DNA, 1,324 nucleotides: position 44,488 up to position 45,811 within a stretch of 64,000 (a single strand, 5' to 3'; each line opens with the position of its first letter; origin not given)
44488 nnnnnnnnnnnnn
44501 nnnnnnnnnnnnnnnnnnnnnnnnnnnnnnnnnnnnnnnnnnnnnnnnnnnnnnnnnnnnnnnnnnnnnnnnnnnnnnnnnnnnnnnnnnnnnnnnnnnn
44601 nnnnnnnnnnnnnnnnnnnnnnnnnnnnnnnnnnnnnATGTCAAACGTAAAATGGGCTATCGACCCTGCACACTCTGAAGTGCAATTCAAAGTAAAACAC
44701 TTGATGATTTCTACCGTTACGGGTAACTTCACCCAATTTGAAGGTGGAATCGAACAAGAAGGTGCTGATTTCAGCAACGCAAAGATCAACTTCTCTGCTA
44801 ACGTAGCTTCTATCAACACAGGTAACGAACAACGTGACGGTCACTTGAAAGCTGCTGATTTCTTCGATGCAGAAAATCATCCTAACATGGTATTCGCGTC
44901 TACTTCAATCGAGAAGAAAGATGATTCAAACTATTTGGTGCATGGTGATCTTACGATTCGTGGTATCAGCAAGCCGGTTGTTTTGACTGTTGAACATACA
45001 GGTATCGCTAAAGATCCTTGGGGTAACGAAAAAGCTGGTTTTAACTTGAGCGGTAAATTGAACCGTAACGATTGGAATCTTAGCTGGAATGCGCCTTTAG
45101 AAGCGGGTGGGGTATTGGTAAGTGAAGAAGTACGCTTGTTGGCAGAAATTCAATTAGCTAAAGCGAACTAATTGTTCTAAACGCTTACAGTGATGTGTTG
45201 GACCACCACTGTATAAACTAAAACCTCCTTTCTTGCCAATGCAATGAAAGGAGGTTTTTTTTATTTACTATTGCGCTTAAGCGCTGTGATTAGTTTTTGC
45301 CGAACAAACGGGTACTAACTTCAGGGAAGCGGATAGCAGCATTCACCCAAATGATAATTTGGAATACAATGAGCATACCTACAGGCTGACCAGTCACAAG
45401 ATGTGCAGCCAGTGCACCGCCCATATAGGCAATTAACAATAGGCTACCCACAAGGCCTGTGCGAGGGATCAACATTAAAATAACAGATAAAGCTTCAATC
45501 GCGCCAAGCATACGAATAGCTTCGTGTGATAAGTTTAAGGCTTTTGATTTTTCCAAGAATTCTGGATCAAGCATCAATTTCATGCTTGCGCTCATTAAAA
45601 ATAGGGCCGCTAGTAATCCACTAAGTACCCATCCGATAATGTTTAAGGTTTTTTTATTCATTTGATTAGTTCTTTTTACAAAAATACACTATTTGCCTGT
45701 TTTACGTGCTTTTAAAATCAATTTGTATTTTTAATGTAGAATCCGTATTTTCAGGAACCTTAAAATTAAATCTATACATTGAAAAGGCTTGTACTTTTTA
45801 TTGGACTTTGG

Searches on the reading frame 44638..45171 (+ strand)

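Call 7: search_protein_families(library=pfam, proteins=[window:44638-45171:+])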
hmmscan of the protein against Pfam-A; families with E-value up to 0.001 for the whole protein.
window:44638-45171:+ (177 aa): 1 family
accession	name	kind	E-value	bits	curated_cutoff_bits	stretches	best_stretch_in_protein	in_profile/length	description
PF04264.18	YceI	-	7e-50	169.7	23.7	1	6-172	1-149/150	YceI-like domain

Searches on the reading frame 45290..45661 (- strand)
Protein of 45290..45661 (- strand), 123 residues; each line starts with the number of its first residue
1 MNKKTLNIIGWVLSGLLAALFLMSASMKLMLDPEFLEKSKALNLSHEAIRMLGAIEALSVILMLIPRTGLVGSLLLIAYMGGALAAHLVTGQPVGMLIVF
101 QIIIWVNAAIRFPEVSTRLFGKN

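Call 7: search_protein_families(library=pfam, proteins=[window:45290-45661:-])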
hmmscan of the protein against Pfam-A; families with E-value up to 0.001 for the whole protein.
window:45290-45661:- (123 aa): 2 families
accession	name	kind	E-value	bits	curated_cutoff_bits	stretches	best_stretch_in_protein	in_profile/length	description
PF13564.11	DoxX_2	-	9e-17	61.5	26.3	1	12-100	1-94/103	DoxX-like family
PF07291.16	MauE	-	1.6e-05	25.6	27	1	7-88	2-91/128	Methylamine utilisation protein MauE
